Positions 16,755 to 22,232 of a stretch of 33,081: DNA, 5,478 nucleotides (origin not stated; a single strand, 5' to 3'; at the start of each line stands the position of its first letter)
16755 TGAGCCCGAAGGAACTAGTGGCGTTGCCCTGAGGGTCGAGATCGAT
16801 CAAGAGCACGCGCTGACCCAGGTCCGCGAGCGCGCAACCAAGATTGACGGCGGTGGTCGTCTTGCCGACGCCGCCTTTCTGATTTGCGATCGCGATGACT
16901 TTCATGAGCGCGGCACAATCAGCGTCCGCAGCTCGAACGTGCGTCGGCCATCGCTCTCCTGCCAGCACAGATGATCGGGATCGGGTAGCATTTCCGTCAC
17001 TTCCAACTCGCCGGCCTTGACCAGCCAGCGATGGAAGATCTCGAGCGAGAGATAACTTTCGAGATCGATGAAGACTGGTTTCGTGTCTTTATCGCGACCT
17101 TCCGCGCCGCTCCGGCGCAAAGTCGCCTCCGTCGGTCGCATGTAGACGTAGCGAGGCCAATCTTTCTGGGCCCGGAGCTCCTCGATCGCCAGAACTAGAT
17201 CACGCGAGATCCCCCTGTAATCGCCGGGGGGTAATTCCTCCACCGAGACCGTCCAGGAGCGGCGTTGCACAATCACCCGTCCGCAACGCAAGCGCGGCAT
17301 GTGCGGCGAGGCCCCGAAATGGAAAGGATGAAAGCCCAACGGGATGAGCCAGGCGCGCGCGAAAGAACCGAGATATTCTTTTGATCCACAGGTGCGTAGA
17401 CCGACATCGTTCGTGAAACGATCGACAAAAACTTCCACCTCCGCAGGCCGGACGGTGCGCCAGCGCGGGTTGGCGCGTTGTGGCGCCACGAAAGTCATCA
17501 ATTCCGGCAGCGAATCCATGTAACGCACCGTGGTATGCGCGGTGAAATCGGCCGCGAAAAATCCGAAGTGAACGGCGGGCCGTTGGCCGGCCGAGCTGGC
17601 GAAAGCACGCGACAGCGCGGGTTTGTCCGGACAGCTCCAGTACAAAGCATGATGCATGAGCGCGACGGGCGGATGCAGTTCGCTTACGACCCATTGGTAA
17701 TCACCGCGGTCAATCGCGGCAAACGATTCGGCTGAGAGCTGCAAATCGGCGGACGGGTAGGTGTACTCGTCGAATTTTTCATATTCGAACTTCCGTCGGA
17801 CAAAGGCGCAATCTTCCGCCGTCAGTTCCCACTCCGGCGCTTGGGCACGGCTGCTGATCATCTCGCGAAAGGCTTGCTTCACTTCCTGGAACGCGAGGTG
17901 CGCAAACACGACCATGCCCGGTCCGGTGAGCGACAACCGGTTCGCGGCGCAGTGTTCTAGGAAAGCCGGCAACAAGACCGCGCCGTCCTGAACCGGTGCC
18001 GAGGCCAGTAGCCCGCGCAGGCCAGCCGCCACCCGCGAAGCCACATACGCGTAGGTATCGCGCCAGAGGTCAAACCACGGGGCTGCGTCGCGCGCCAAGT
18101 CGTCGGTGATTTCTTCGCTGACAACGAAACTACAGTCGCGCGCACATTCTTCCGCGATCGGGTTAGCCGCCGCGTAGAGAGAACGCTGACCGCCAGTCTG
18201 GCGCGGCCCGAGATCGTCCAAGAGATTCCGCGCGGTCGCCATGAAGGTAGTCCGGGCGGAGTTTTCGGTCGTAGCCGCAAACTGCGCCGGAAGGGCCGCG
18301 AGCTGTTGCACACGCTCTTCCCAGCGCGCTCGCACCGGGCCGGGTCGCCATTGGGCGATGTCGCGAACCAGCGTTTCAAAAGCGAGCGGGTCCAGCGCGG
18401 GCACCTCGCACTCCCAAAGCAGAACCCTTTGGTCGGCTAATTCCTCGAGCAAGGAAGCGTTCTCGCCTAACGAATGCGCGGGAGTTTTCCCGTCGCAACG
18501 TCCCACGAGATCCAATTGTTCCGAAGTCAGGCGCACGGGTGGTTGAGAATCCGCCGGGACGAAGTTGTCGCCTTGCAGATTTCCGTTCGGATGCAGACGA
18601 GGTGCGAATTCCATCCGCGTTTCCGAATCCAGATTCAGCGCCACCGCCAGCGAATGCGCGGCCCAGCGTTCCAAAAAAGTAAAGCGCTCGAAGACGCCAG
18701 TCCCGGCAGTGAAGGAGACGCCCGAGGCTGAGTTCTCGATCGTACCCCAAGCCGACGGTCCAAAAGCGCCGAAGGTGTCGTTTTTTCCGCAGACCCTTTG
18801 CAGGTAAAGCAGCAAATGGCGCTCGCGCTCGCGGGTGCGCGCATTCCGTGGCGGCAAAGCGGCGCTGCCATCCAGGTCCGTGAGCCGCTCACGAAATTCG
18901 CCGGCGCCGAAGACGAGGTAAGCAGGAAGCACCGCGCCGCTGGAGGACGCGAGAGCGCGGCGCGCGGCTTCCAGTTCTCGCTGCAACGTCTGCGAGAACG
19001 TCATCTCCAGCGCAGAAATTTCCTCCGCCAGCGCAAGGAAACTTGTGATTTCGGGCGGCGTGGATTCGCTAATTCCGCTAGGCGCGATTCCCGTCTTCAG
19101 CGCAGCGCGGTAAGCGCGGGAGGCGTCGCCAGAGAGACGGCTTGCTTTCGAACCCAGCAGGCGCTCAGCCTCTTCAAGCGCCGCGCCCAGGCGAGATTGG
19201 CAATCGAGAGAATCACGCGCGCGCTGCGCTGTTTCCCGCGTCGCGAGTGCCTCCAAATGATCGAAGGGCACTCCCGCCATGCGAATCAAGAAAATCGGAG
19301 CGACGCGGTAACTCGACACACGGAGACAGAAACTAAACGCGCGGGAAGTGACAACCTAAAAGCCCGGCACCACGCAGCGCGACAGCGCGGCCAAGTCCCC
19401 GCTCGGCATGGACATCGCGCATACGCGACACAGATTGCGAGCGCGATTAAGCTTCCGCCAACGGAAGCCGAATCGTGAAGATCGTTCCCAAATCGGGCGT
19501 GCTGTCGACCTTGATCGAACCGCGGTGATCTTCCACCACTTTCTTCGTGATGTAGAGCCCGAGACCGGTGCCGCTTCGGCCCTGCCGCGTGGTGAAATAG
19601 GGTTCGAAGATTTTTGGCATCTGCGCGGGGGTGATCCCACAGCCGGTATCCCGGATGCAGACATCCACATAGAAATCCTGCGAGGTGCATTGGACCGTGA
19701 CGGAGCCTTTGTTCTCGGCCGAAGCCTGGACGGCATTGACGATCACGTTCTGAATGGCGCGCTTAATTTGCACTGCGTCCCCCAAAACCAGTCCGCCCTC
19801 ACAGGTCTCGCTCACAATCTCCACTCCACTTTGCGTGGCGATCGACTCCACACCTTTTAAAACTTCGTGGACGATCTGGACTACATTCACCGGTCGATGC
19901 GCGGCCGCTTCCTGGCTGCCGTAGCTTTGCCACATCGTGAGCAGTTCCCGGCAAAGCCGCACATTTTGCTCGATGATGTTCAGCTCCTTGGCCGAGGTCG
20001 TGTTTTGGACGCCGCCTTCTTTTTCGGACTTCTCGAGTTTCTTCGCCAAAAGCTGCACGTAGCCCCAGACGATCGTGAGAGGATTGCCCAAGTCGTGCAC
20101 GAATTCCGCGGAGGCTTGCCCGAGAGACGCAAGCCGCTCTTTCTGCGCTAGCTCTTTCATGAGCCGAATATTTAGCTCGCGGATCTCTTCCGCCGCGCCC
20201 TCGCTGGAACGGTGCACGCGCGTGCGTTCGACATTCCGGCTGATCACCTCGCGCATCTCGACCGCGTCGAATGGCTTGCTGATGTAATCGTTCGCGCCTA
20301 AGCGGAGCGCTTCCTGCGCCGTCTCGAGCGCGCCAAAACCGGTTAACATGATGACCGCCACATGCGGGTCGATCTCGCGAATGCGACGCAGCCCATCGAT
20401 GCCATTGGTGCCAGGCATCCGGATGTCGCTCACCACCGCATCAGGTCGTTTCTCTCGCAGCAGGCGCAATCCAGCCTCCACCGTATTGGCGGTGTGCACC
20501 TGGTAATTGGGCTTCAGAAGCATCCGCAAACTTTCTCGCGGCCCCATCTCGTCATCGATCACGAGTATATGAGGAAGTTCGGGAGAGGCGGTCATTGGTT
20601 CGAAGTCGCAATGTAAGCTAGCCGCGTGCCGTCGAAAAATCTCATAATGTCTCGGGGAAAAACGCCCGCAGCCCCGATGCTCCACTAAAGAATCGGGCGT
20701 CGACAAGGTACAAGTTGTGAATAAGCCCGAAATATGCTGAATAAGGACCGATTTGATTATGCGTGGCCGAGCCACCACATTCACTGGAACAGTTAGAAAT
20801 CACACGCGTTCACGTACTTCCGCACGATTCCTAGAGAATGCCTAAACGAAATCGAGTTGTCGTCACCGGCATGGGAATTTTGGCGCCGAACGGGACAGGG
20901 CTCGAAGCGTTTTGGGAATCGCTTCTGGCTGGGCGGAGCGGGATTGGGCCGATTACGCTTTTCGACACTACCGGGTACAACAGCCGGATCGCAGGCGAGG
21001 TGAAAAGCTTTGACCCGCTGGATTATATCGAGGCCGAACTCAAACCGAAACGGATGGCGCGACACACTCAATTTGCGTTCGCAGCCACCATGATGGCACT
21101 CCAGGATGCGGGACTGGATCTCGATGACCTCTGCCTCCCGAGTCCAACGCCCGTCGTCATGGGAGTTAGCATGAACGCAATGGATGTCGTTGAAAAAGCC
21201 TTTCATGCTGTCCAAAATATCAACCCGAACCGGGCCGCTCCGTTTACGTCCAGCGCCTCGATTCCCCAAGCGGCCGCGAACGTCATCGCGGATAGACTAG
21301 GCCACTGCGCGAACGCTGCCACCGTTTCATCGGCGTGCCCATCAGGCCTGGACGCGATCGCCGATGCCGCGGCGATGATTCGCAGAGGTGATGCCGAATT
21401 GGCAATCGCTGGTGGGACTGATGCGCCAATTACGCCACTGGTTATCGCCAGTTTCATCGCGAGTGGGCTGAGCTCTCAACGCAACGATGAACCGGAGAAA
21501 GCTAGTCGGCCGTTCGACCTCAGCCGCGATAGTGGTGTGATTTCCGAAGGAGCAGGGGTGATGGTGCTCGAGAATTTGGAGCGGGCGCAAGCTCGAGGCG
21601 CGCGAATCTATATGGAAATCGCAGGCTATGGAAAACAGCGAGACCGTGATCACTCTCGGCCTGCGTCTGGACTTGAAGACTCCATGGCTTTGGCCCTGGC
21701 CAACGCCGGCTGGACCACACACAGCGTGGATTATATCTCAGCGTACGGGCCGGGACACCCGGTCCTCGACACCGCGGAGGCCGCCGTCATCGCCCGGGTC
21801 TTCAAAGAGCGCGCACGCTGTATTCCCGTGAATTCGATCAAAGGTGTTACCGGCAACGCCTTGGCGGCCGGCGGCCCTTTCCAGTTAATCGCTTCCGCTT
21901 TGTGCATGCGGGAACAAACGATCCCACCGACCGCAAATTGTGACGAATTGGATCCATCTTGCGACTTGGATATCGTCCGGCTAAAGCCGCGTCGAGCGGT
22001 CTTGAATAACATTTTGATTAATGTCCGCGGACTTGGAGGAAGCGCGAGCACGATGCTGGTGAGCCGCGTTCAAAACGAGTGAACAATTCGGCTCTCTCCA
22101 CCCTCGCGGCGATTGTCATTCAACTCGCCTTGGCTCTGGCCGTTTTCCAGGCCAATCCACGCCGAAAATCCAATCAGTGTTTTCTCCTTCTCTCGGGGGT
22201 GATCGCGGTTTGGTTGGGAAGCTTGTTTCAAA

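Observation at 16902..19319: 805-aa LanB-type glutamylation-domain protein without elimination domain, cyclase or visible precursor (split-LanB / PEARL-like?)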

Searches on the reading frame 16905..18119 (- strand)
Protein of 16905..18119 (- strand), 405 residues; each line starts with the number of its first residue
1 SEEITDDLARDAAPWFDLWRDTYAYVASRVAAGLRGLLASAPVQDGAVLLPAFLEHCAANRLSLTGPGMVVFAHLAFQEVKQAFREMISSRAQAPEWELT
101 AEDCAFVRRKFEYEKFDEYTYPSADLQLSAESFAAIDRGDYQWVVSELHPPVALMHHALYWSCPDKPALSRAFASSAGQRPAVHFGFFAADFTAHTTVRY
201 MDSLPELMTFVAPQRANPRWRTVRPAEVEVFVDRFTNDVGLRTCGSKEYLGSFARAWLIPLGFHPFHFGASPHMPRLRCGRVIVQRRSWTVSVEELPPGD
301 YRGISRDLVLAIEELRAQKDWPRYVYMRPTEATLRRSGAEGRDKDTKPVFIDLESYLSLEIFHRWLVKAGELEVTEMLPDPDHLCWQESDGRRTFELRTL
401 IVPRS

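Call 30: search_protein_families(library=pfam, proteins=[window:16905-18119:-], max_evalue=10)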
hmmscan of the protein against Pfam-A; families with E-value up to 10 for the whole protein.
window:16905-18119:- (405 aa): 1 family
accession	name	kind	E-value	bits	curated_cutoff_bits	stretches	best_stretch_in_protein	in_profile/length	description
PF04738.18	Lant_dehydr_N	-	2e-07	30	28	1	265-332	566-634/649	Lantibiotic dehydratase, N terminus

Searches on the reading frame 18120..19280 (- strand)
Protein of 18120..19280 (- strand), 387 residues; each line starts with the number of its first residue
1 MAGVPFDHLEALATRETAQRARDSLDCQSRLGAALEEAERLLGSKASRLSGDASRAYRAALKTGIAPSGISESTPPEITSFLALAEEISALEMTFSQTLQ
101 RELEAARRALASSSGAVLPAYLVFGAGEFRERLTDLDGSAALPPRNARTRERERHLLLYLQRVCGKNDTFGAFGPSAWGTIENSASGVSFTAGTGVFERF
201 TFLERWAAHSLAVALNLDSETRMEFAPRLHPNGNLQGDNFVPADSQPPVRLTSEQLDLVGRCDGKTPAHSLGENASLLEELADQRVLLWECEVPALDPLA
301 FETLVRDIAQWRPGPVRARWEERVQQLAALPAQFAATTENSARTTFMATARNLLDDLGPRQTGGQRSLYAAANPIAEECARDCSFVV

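Call 30: search_protein_families(library=pfam, proteins=[window:18120-19280:-], max_evalue=10)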
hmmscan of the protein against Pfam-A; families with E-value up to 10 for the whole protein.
window:18120-19280:- (387 aa): 1 family
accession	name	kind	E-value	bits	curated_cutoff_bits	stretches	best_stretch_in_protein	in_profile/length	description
PF04738.18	Lant_dehydr_N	-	6.4e-10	38.3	28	2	140-239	27-121/649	Lantibiotic dehydratase, N terminus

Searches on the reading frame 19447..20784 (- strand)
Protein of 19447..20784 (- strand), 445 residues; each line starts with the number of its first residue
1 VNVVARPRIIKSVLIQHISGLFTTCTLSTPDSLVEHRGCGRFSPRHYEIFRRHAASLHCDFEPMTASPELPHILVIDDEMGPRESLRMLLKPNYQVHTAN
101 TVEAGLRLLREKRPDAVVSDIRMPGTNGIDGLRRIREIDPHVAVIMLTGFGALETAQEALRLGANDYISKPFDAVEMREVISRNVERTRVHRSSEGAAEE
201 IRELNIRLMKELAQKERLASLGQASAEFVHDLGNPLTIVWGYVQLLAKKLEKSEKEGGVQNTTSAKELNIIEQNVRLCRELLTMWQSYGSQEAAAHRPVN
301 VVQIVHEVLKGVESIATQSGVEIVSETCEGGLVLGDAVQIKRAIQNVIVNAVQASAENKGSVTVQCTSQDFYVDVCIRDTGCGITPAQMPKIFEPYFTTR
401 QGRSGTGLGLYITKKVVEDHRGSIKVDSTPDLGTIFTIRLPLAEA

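Call 5: search_protein_families(library=pfam, proteins=[window:19447-20784:-], max_evalue=0.01)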
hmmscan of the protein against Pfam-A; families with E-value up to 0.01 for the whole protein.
window:19447-20784:- (445 aa): 5 families
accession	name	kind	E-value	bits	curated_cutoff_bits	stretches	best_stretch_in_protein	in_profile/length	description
PF00072.30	Response_reg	-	1e-28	100.2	30.2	1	73-181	1-110/111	Response regulator receiver domain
PF02518.31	HATPase_c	-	1.4e-27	96.7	26.4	1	335-443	1-110/111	Histidine kinase-, DNA gyrase B-, and HSP90-like ATPase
PF13581.12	HATPase_c_2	-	2.2e-05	24.9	27.4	1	339-423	31-113/127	Histidine kinase-like ATPase domain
PF00512.31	HisKA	-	0.00041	20.8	26.9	1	222-282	3-54/66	His Kinase A (phospho-acceptor) domain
PF13589.12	HATPase_c_3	-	0.00066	20.1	25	1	340-394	3-55/137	Histidine kinase-, DNA gyrase B-, and HSP90-like ATPase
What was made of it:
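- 19447..20595 (-): Hybrid response-regulator / histidine-kinase protein (REC + HisKA + HATPase_c, about 382 aa from ATG 20595), immediately upstream on the same strand. Pfam (call 5).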

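Call 6: search_protein_families(library=ncbifam, proteins=[window:19447-20784:-], max_evalue=0.01)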
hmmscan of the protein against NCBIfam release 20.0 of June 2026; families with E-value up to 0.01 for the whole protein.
window:19447-20784:- (445 aa): 165 families (the best 25 are shown)
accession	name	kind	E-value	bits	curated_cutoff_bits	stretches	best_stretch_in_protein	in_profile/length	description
NF008468.0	PRK11360.1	equivalog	7.6e-51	173.2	646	1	207-444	382-610/616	two-component system sensor histidine kinase AtoS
NF052574.1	HisKinEspCMyxo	equivalog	1.6e-43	148.9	1200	2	208-444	404-639/785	serine histidine kinase EspC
NF007688.0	PRK10364.1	equivalog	7.9e-38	130.4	479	1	205-443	224-452/460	two-component system sensor histidine kinase ZraS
NF010411.0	PRK13837.1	equivalog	2.1e-36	125.3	647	1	207-443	436-676/828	two-component system VirA-like sensor kinase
NF052573.1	HisKinEspAMyxo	equivalog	8.1e-36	123.3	1400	2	208-442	371-611/755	serine histidine kinase EspA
NF038297.2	hybrid_HK_HrmK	equivalog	1.1e-34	120.2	725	2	223-444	237-459/607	hybrid histidine kinase/response regulator HrmK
NF008099.0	PRK10841.1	equivalog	1.8e-32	112.1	920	2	333-443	579-691/949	two-component system sensor histidine kinase RcsC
TIGR02966.1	phoR_proteo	equivalog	2.4e-32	112.3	334.2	1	225-440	118-333/333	phosphate regulon sensor histidine kinase PhoR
NF011874.0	PRK15347.1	equivalog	2.5e-31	108.6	852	2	324-444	499-616/921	two component system sensor kinase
TIGR02956.1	TMAO_torS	equivalog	3.1e-31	108.3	676.5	2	295-444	533-684/967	TMAO reductase system sensor histidine kinase/response regulator TorS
NF046044.1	PnpS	equivalog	3.1e-30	105.5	400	1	226-441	171-390/390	two-component system histidine kinase PnpS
NF010076.0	PRK13557.1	subfamily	6.9e-30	104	631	2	211-444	153-396/540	histidine kinase famiy protein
NF041735.1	hist_kin_RppB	equivalog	9.5e-30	103.7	400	1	223-441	218-438/438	two-component system sensor histidine kinase RppB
NF047874.1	MASE3_PAS_HK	subfamily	3.5e-29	102.1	560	1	225-442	402-625/655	MASE3 domain-containing sensor histidine kinase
NF038348.1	T2SS_HK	subfamily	8.2e-29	100.4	450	2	321-442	453-573/574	histidine kinase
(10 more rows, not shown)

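Call 66: search_protein_families(library=padloc, proteins=[window:19447-20598:-], max_evalue=0.001)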
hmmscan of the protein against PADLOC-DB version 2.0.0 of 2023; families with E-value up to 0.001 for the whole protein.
window:19447-20598:- (383 aa): 1 family
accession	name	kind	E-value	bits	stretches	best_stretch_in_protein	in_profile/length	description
PDLC04725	PDC-M60B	-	0.00067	17.5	0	10-63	5-61/158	-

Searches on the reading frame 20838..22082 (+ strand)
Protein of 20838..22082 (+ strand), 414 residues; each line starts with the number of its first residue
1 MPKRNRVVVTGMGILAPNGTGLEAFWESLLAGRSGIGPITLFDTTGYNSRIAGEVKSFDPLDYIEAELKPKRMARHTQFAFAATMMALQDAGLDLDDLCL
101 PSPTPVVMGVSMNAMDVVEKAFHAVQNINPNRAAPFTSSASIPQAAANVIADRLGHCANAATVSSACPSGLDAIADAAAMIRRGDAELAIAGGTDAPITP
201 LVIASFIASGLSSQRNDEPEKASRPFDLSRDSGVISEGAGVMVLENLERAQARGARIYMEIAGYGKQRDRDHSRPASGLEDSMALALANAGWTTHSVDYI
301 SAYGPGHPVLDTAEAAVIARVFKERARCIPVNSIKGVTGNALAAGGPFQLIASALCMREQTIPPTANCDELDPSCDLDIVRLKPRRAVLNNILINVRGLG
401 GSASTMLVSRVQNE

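Call 5: search_protein_families(library=pfam, proteins=[window:20838-22082:+], max_evalue=0.01)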
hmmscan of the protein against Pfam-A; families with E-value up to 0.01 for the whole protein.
window:20838-22082:+ (414 aa): 3 families
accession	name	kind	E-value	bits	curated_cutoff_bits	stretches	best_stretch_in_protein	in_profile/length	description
PF00109.32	ketoacyl-synt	-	1.9e-48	165.7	20.8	1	5-250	2-252/252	Beta-ketoacyl synthase, N-terminal domain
PF02801.28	Ketoacyl-synt_C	-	6.2e-22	78.3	20.8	1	258-368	1-118/119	Beta-ketoacyl synthase, C-terminal domain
PF00108.29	Thiolase_N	-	2.5e-06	27.5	26.4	1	150-194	68-112/260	Thiolase, N-terminal domain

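Call 6: search_protein_families(library=ncbifam, proteins=[window:20838-22082:+], max_evalue=0.01)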
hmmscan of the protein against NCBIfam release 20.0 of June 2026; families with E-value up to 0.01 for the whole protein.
window:20838-22082:+ (414 aa): 43 families (the best 25 are shown)
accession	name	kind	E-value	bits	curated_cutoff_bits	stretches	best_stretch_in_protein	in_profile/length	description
TIGR03150.1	fabF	equivalog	2.9e-110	368.7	493.75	1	5-407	1-405/407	beta-ketoacyl-ACP synthase II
NF005589.0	PRK07314.1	subfamily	2.9e-104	349.1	387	1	4-411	3-412/413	beta-ketoacyl-ACP synthase II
NF004970.0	PRK06333.1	subfamily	4.6e-89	299.2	525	1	4-412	3-423/424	beta-ketoacyl-ACP synthase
NF006434.0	PRK08722.1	equivalog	2.6e-80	270.3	759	1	4-410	3-413/414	beta-ketoacyl-ACP synthase II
NF006274.0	PRK08439.1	equivalog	3.3e-77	260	621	1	5-409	2-404/406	beta-ketoacyl-ACP synthase II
NF005076.0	PRK06501.1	equivalog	1.8e-68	231.4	629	1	4-410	10-422/425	beta-ketoacyl-ACP synthase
NF005935.0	PRK07967.1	equivalog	1.6e-63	215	630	1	5-412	2-405/406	beta-ketoacyl-ACP synthase I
NF006587.0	PRK09116.1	equivalog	6.3e-59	199.8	470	1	5-411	2-407/408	beta-ketoacyl-ACP synthase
NF005916.1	PRK07910.1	equivalog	1.6e-53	182.1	560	1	6-406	13-413/418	KasA/KasB family beta-ketoacyl-ACP synthase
NF004618.0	PRK05952.1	equivalog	2.2e-53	181.5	455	1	6-410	3-382/384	beta-ketoacyl-ACP synthase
NF005490.0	PRK07103.1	equivalog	1.9e-49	168.8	445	1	4-411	3-413/414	polyketide beta-ketoacyl:acyl carrier protein synthase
NF058662.1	cispenta_AmcF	equivalog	1.4e-44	152.6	325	1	7-403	2-362/369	cispentacin biosynthesis acyltransferase subunit AmcF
NF006618.0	PRK09185.1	subfamily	9.7e-38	130.2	407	1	5-410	3-392/394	beta-ketoacyl-ACP synthase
NF040607.1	mycolic_Pks13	equivalog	1.2e-23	82.6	2100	1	54-383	166-490/1680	polyketide synthase Pks13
NF041183.1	Pks2_ls1_myc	equivalog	6.8e-23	79.5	2400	1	81-369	95-373/2086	sulfolipid-1 biosynthesis phthioceranic/hydroxyphthioceranic acid synthase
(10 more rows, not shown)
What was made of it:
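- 20838..26604 (+): Divergently transcribed, syntenic partner operon: FabF-like ketosynthase (20838-22082), PAS/GAF histidine kinase (22079-24604) and a second histidine kinase (24601-26604). Successive genes overlap by 4 nt. Pfam and NCBIfam (calls 5, 6).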

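Call 66: search_protein_families(library=padloc, proteins=[window:20838-22082:+], max_evalue=0.001)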
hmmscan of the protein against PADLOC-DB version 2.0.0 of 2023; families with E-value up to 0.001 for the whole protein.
window:20838-22082:+ (414 aa): 0 families
